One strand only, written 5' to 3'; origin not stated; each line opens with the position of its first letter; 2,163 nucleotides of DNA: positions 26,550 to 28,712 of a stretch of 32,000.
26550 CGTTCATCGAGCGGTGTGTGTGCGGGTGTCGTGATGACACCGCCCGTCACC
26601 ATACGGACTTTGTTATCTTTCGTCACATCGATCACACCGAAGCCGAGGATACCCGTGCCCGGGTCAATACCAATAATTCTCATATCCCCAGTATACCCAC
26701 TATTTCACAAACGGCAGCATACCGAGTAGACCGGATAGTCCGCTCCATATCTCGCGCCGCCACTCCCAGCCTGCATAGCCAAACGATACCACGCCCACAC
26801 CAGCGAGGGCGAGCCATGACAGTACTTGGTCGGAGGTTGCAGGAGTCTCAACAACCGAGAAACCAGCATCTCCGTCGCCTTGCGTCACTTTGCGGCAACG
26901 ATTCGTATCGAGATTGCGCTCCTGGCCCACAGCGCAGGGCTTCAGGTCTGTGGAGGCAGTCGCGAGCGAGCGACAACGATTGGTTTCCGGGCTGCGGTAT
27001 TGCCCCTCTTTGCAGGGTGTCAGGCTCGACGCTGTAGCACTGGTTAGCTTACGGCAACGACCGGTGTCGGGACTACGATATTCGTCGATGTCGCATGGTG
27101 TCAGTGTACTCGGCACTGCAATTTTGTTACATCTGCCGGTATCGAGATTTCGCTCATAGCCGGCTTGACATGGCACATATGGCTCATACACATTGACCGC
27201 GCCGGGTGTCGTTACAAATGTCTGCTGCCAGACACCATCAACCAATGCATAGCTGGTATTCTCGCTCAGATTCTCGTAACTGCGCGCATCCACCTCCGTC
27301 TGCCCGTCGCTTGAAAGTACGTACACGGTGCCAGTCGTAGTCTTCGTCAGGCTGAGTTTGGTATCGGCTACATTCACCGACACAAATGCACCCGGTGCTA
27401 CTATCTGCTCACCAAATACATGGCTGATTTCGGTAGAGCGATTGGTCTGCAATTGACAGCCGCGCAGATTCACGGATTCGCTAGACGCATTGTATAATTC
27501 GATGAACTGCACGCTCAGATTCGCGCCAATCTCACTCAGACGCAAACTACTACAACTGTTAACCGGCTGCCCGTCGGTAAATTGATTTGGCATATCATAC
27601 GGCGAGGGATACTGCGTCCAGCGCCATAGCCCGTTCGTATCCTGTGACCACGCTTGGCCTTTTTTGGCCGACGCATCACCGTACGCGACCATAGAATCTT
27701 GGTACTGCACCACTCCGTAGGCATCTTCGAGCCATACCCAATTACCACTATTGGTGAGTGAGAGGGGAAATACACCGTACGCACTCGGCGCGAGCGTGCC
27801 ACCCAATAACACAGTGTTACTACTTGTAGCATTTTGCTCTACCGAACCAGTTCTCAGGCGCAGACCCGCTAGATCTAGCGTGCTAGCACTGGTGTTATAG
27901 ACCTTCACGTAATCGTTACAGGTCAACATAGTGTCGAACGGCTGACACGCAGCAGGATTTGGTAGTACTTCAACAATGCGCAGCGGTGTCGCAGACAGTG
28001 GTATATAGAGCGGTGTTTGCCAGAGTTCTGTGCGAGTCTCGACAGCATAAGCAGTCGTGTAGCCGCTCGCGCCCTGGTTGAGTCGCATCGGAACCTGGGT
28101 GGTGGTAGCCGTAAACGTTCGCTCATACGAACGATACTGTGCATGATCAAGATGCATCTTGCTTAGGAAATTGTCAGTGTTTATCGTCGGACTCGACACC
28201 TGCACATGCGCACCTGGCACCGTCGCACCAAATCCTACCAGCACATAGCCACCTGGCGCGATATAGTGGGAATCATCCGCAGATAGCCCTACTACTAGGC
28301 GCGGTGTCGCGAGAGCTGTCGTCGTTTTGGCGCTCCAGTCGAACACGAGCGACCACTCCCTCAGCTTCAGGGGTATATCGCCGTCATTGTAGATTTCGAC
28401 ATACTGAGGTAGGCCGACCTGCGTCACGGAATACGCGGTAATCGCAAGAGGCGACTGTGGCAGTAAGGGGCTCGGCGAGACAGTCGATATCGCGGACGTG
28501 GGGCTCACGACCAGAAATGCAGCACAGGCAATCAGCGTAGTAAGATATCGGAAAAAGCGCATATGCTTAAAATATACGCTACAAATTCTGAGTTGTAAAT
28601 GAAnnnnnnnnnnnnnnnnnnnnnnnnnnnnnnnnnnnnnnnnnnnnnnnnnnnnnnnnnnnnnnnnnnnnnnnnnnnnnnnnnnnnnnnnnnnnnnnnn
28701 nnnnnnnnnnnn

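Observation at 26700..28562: Triple-LTD, Cys-repeat, membrane-anchored surface protein next to comEC: candidate extracellular DNA receptor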

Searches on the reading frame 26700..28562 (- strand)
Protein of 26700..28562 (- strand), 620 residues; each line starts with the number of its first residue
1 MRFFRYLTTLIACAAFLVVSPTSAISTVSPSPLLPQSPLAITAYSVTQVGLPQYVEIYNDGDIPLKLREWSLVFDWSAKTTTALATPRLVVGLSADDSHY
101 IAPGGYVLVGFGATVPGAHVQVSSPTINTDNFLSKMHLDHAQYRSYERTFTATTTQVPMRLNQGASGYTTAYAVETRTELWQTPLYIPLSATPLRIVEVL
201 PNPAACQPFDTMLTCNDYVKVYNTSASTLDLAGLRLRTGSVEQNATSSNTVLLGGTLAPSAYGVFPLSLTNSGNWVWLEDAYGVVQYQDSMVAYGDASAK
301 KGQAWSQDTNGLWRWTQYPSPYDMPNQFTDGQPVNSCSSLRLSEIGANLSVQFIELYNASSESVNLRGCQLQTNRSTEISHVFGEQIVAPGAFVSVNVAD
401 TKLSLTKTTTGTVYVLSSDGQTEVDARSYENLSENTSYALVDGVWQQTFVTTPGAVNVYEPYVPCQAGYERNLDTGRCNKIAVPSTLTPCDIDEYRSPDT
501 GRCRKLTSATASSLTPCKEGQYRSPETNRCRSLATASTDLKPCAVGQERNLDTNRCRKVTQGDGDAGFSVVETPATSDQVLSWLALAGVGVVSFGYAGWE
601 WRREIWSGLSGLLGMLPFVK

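Call 3: search_protein_families(library=pfam, proteins=[window:26700-28562:-], max_evalue=0.1)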
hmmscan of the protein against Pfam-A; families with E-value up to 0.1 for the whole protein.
window:26700-28562:- (620 aa): 1 family
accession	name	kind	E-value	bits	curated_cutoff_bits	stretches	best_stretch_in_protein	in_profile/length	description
PF00932.25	LTD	-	3.2e-22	79.4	34.3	3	338-429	6-107/109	Lamin Tail Domain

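Call 4: search_protein_families(library=ncbifam, proteins=[window:26700-28562:-], max_evalue=0.1)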
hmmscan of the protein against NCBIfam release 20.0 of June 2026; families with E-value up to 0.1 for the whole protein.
window:26700-28562:- (620 aa): 0 families

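Call 10: find_homologous_proteins(query=window:26700-28562:-, max_evalue=0.00001)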
Query window:26700-28562:- (620 aa): 196 proteins with E <= 0.00001 among 8000 candidates; the best 120 are listed.
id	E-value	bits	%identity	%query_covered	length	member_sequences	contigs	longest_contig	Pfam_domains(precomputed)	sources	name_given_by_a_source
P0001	0.0e+0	1416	100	100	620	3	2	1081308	PF00932.26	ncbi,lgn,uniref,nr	ncbi:hypothetical protein GII36_04935 [Candidatus Mycosynbacter amalyticus]|uniref:LTD domain-contai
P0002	0.0e+0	1121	77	100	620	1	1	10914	PF00932.26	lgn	-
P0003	0.0e+0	1118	78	100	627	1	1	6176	PF00932.26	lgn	-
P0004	0.0e+0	1112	77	100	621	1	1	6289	PF00932.26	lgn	-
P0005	0.0e+0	1079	74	100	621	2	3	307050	PF00932.26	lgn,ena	-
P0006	3.1e-270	916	64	100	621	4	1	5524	PF00932.26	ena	-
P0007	2.8e-257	873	61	100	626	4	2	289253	PF00932.26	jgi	jgi:hypothetical protein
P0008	3.0e-253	860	61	100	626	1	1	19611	PF00932.26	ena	-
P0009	1.1e-250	851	59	100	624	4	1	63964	PF00932.26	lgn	-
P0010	4.2e-239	813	54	100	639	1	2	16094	PF00932.26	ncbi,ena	-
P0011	3.0e-237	807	52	100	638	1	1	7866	PF00932.26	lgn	-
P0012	2.2e-231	788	52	100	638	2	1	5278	PF00932.26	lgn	-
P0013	2.3e-231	788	53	100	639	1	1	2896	PF00932.26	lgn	-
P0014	2.8e-220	751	50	100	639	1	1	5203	PF00932.26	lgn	-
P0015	2.4e-156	540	43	98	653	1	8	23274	PF00932.26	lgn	-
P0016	4.9e-156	539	44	97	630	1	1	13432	PF00932.26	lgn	-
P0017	1.6e-155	537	45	100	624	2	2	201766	PF00932.26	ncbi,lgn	-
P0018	1.1e-152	528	44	100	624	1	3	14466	PF00932.26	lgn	-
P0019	1.3e-149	518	43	100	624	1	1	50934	PF00932.26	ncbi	-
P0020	4.3e-149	516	43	99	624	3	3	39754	PF00932.26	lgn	-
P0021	7.5e-149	515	44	95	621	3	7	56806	PF00932.26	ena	-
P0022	8.7e-148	512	40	97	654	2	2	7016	PF00932.26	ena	-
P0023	2.6e-147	510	41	94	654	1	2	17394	PF00932.26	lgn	-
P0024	1.7e-146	507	43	99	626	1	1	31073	PF00932.26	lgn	-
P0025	2.4e-146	507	42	97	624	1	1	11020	PF00932.26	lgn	-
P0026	3.8e-146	506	44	97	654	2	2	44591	PF00932.26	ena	-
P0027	4.2e-146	506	40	98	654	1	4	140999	PF00932.26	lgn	-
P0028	4.6e-146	506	44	96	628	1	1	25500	PF00932.26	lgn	-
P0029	1.2e-145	505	45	96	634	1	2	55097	PF00932.26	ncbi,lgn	-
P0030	1.3e-143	498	38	98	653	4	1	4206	PF00932.26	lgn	-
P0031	1.7e-142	494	42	99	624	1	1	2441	PF00932.26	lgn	-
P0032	5.1e-142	493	44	95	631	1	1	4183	PF00932.26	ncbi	-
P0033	8.4e-142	492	39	98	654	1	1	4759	PF00932.26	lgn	-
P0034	1.6e-141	491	41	97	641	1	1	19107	PF00932.26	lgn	-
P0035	2.1e-141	491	43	91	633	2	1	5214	PF00932.26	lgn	-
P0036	2.7e-141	490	42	97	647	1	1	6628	PF00932.26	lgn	-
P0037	4.1e-141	490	45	99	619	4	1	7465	PF00932.26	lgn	-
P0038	1.4e-140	488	44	99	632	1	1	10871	PF00932.26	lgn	-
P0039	2.2e-140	487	41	96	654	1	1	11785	PF00932.26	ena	-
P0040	5.4e-140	486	40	97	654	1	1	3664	PF00932.26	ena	-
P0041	6.7e-140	486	38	97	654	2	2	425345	PF00932.26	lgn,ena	-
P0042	9.5e-140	485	42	99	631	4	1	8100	PF00932.26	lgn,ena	-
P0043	1.0e-139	485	42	98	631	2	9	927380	PF00932.26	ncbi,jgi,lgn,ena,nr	ncbi:TPA: hypothetical protein DIV49_03065 [Candidatus Saccharibacteria bacterium]|nr:hypothetical p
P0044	1.2e-139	485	42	99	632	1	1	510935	PF00932.26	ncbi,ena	-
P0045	3.5e-139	483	41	95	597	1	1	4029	PF00932.26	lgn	-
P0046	7.6e-139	482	40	96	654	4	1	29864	PF00932.26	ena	-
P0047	1.2e-137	478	42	97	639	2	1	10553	PF00932.26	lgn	-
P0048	1.6e-137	478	39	97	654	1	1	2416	PF00932.26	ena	-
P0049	2.1e-137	477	43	97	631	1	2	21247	PF00932.26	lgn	-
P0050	3.0e-135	470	41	96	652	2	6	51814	PF00932.26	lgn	-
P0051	3.1e-135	470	39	95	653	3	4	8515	PF00932.26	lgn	-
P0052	1.8e-134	468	48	68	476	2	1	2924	PF00932.26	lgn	-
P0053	4.9e-134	466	42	94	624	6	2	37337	PF00932.26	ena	-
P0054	5.0e-134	466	43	94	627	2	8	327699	PF00932.26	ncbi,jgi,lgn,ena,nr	ncbi:lamin tail domain-containing protein [Candidatus Saccharibacteria bacterium]|nr:lamin tail doma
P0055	1.3e-133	465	41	99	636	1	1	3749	PF00932.26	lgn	-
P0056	8.5e-133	462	39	93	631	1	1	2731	PF00932.26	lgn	-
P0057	9.8e-133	462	39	95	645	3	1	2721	PF00932.26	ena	-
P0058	1.7e-132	461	37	96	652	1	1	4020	PF00932.26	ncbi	-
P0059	6.7e-132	459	42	90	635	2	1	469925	PF00932.26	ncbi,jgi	-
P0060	1.2e-131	458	40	92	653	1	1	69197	PF00932.26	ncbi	-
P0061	1.6e-131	458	41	96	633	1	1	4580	PF00932.26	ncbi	-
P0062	4.7e-131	456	42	97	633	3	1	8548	PF00932.26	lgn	-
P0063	3.0e-130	454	43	91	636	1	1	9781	PF00932.26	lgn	-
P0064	7.9e-130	452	40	99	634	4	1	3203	PF00932.26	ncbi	-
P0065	8.5e-130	452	41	99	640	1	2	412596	PF00932.26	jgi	jgi:hypothetical protein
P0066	2.6e-129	451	39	99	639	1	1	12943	PF00932.26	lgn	-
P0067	4.9e-129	450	41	95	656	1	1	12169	PF00932.26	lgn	-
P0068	6.5e-129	449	43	90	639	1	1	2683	PF00932.26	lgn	-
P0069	6.8e-129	449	49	70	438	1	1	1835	PF00932.26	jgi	jgi:hypothetical protein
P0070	9.6e-129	449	42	93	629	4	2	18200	PF00932.26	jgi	jgi:hypothetical protein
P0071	1.0e-128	449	39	99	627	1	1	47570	PF00932.26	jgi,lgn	jgi:hypothetical protein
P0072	1.3e-128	448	38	96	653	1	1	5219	PF00932.26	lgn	-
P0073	2.7e-128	447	40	99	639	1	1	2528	PF00932.26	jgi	jgi:hypothetical protein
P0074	1.4e-127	445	40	97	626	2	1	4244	PF00932.26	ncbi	-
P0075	2.3e-127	444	37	98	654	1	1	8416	PF00932.26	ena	-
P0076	8.7e-126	439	39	97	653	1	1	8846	PF00932.26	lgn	-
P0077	6.4e-124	433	41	94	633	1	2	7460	PF00932.26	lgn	-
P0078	8.4e-124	432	40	98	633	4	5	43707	PF00932.26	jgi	-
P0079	1.4e-123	432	41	96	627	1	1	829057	PF00932.26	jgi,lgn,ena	-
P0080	1.6e-123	432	39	96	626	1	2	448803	PF00932.26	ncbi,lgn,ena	-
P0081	3.6e-121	424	36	97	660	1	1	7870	PF00932.26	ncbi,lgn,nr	ncbi:hypothetical protein CR956_00665 [Candidatus Saccharibacteria bacterium]|nr:MAG: hypothetical p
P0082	1.6e-120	422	39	99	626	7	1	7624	PF00932.26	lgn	-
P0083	4.6e-120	420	44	55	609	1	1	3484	PF00932.26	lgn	-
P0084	5.3e-120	420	40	96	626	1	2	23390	PF00932.26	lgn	-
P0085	2.5e-119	418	32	93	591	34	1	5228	PF00932.26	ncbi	-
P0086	3.6e-115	404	39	97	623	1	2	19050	PF00932.26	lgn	-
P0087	4.6e-115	404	42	65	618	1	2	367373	PF00932.26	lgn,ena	-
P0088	1.6e-114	402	43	57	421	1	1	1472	PF00932.26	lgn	-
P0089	2.3e-112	395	32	100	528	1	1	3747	PF00932.26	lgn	-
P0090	1.5e-110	389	43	64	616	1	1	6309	PF00932.26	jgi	jgi:hypothetical protein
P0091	1.1e-109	386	51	59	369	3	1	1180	PF00932.26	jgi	-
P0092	3.4e-109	384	43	63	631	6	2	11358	PF00932.26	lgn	-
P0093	1.3e-106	376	29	99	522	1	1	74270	PF00932.26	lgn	-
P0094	1.4e-105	372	51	56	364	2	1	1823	PF00932.26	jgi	jgi:hypothetical protein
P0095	4.4e-105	371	42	63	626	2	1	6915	PF00932.26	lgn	-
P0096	3.4e-101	358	43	63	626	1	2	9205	PF00932.26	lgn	-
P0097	2.4e-99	352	47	47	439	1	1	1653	PF00932.26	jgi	jgi:hypothetical protein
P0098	2.2e-97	345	41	63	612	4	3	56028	PF00932.26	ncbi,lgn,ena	-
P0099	2.6e-97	345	45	45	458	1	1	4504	PF00932.26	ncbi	-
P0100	1.3e-95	339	41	77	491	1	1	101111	PF00932.26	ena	-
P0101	2.0e-95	339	50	49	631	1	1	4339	PF00932.26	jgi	jgi:hypothetical protein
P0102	1.1e-94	336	39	64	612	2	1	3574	PF00932.26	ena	-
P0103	3.8e-93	331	43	46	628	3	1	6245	PF00932.26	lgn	-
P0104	1.6e-90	323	39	45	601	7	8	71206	PF00932.26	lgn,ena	-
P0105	3.9e-90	321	48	45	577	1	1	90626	PF00932.26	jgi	jgi:hypothetical protein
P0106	5.3e-90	321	44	44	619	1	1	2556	PF00932.26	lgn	-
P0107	5.8e-90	321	48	45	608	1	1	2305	PF00932.26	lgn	-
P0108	4.1e-89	318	47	47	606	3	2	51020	PF00932.26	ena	-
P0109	4.2e-89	318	48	44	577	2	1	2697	PF00932.26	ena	-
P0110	3.0e-88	315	48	44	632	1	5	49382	PF00932.26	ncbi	-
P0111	3.1e-88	315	37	67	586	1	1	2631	PF00932.26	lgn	-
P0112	4.8e-88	314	45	46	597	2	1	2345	PF00932.26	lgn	-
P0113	5.6e-88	314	46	45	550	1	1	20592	PF00932.26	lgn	-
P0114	6.5e-88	314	45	45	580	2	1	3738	PF00932.26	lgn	-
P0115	6.7e-88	314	39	64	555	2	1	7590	PF00932.26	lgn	-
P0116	1.2e-87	313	48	44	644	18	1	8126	PF00932.26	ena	-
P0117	1.2e-87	313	49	45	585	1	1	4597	PF00932.26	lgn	-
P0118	1.9e-87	312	54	45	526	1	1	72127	PF00932.26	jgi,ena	-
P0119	1.6e-86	309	53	44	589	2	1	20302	PF00932.26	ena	-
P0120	1.5e-85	306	47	45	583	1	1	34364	PF00932.26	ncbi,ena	-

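Call 11: find_encoding_contigs(protein=P0043, flank=7000, max_places=2)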
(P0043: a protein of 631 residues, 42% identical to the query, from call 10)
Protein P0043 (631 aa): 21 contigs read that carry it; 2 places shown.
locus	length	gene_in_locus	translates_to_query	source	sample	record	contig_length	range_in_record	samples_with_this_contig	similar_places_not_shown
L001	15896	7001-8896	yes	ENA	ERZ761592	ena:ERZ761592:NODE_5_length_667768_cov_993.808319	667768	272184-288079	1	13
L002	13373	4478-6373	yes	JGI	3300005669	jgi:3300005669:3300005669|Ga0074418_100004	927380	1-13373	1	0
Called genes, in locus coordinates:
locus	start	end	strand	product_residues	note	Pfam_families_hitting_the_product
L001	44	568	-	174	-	PF00583:Acetyltransf_1, PF13673:Acetyltransf_10 (weak), PF13508:Acetyltransf_7, PF08445:FR47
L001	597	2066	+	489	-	PF08014:MATCAP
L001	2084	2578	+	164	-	PF05618:RimB-like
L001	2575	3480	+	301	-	PF18030:Rimk_N, PF14397:ATPgrasp_ST (faint), PF02655:ATP-grasp_3, PF02955:GSH-S_ATP, PF08443:RimK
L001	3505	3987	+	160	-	-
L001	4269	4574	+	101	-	-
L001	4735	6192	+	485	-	PF13567:DUF4131, PF03772:Competence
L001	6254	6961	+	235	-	PF20772:TACO1_YebC_N, PF01709:Transcrip_reg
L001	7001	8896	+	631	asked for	PF00932:LTD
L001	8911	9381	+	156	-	PF02075:RuvC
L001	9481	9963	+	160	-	-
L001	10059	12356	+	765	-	PF00912:Transgly, PF00905:Transpeptidase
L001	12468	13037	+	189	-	PF01330:RuvA_N, PF14520:HHH_5, PF07499:RuvA_C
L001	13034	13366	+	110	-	-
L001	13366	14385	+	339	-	PF01078:Mg_chelatase (faint), PF05496:RuvB_N, PF13191:AAA_16 (faint), PF00004:AAA, PF07728:AAA_5, PF17864:AAA_lid_4, PF05491:WHD_RuvB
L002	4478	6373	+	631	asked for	PF00932:LTD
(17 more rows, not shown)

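Call 12: find_encoding_contigs(protein=P0079, flank=7000, max_places=2)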
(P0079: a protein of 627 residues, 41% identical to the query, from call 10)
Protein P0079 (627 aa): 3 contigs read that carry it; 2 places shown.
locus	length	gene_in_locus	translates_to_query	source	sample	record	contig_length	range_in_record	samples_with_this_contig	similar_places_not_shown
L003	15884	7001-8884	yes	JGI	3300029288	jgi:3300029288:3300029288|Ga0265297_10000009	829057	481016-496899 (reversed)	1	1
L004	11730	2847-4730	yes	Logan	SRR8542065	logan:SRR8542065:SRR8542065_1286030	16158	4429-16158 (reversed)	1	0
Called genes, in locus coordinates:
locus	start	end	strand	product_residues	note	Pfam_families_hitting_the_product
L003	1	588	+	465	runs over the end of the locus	PF08014:MATCAP (faint)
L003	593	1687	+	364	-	-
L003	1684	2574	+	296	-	PF08443:RimK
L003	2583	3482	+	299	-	PF18030:Rimk_N, PF14397:ATPgrasp_ST (faint), PF02655:ATP-grasp_3, PF02955:GSH-S_ATP, PF08443:RimK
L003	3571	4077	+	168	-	-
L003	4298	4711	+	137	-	PF08570:DUF1761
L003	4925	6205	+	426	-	PF03772:Competence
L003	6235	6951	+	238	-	PF20772:TACO1_YebC_N, PF01709:Transcrip_reg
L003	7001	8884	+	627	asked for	PF00932:LTD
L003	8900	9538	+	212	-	PF03575:Peptidase_S51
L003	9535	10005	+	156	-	PF02075:RuvC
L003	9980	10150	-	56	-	-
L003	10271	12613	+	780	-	PF00912:Transgly, PF00905:Transpeptidase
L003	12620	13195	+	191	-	PF01330:RuvA_N, PF00633:HHH (faint), PF14520:HHH_5, PF07499:RuvA_C (weak)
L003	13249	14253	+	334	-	PF01078:Mg_chelatase (faint), PF05496:RuvB_N, PF13191:AAA_16 (faint), PF00004:AAA, PF07728:AAA_5, PF17864:AAA_lid_4, PF05491:WHD_RuvB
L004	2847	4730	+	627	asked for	PF00932:LTD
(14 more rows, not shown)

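Call 13: find_encoding_contigs(protein=P0041, flank=7000, max_places=2)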
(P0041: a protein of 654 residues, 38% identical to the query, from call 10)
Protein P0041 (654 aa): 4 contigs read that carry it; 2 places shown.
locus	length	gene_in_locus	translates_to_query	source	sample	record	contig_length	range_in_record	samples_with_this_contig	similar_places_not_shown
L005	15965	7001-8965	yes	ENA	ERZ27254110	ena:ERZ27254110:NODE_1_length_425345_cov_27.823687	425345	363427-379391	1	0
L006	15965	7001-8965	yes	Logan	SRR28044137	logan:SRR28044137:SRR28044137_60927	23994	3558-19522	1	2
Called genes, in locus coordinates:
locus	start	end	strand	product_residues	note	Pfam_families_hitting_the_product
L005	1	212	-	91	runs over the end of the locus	-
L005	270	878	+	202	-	-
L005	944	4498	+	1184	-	-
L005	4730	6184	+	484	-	PF13567:DUF4131, PF03772:Competence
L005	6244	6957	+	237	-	PF20772:TACO1_YebC_N, PF01709:Transcrip_reg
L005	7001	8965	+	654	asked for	PF00932:LTD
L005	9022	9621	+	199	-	PF03575:Peptidase_S51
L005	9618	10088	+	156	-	PF02075:RuvC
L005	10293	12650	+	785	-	PF00912:Transgly, PF00905:Transpeptidase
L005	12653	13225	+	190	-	PF01330:RuvA_N, PF14520:HHH_5, PF07499:RuvA_C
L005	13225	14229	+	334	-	PF01078:Mg_chelatase (faint), PF05496:RuvB_N, PF13191:AAA_16 (faint), PF00004:AAA, PF07728:AAA_5, PF17864:AAA_lid_4, PF05491:WHD_RuvB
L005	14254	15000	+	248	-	PF03703:bPH_2 (weak)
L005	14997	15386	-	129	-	-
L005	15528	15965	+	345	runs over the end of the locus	PF00154:RecA_N, PF06745:ATPase (weak), PF08423:Rad51, PF27531:MT3502_N (weak), PF01637:ATPase_2 (weak), PF21096:RecA_C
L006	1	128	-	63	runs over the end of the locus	-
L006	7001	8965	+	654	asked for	PF00932:LTD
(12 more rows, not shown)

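Call 14: find_encoding_contigs(protein=P0093, flank=7000, max_places=1)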
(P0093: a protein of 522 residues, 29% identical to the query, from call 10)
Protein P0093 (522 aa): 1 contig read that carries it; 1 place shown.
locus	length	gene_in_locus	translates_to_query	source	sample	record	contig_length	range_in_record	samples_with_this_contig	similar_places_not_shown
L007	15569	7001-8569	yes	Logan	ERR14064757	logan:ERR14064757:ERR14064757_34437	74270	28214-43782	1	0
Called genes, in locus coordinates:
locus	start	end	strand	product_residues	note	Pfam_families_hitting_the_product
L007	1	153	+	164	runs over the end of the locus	-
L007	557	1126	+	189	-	PF16729:DUF5067, PF11611:DUF4352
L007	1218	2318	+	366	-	PF00565:SNase, PF05901:Excalibur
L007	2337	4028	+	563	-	PF02463:SMC_N (faint), PF13304:AAA_21, PF13175:AAA_15 (weak), PF20469:OLD-like_TOPRIM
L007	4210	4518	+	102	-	-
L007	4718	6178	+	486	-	PF13567:DUF4131 (weak), PF03772:Competence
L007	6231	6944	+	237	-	PF20772:TACO1_YebC_N, PF01709:Transcrip_reg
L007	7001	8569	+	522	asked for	PF00932:LTD (faint)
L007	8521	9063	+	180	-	PF02075:RuvC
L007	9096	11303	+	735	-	PF00912:Transgly, PF00905:Transpeptidase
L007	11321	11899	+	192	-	PF01330:RuvA_N, PF14520:HHH_5, PF07499:RuvA_C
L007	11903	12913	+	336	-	PF01078:Mg_chelatase (faint), PF05496:RuvB_N, PF13191:AAA_16 (faint), PF00004:AAA, PF07728:AAA_5, PF13173:AAA_14 (faint), PF17864:AAA_lid_4, PF05491:WHD_RuvB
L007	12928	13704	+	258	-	PF03703:bPH_2 (weak)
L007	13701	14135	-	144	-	-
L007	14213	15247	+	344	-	PF00154:RecA_N, PF06745:ATPase (weak), PF08423:Rad51, PF27531:MT3502_N (weak), PF01637:ATPase_2 (faint), PF21096:RecA_C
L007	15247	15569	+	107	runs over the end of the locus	PF03819:MazG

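Call 15: find_encoding_contigs(protein=P0118, flank=7000, max_places=1)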
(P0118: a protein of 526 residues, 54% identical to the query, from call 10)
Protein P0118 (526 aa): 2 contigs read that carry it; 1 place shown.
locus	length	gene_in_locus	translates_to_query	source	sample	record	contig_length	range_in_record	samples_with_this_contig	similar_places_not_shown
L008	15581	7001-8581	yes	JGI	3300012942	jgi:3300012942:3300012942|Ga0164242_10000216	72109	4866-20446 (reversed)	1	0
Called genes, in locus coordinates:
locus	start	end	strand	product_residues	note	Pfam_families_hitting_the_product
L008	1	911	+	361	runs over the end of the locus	-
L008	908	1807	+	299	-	PF08443:RimK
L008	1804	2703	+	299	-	PF18030:Rimk_N, PF14397:ATPgrasp_ST (faint), PF02655:ATP-grasp_3, PF02955:GSH-S_ATP, PF08443:RimK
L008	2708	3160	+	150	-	PF02643:DUF192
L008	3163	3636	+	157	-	-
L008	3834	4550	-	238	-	PF01182:Glucosamine_iso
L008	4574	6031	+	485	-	PF03772:Competence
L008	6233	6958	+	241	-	PF20772:TACO1_YebC_N, PF01709:Transcrip_reg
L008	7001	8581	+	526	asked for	PF00932:LTD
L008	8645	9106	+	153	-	-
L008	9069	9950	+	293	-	PF02424:ApbE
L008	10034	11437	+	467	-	PF00175:NAD_binding_1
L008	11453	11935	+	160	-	PF02075:RuvC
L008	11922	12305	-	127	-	-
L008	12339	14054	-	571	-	PF07690:MFS_1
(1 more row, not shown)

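Call 16: find_encoding_contigs(protein=P0087, flank=7000, max_places=1)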
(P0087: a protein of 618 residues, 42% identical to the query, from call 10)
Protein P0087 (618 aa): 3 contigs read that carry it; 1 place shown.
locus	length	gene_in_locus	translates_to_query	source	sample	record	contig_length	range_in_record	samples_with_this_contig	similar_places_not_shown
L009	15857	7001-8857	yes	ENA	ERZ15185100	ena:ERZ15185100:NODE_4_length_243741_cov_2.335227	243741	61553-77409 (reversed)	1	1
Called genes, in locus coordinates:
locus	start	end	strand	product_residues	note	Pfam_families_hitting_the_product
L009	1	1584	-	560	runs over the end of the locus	PF00239:Resolvase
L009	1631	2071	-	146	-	PF00239:Resolvase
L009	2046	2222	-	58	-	-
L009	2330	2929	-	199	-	-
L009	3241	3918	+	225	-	PF27257:HI_0787_N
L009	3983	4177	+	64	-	-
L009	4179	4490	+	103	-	-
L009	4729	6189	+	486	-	PF13567:DUF4131 (weak), PF03772:Competence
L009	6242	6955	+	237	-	PF20772:TACO1_YebC_N, PF01709:Transcrip_reg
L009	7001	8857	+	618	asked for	PF00932:LTD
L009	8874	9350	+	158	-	PF02075:RuvC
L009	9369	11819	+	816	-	PF00912:Transgly, PF00905:Transpeptidase, PF16640:Big_3_5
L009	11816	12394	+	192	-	PF01330:RuvA_N, PF00633:HHH (faint), PF14520:HHH_5, PF07499:RuvA_C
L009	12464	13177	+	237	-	PF24038:DUF7347 (weak), PF00293:NUDIX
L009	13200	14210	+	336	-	PF13173:AAA_14 (faint), PF01078:Mg_chelatase (faint), PF05496:RuvB_N, PF13191:AAA_16 (faint), PF00004:AAA, PF07728:AAA_5, PF17864:AAA_lid_4, PF05491:WHD_RuvB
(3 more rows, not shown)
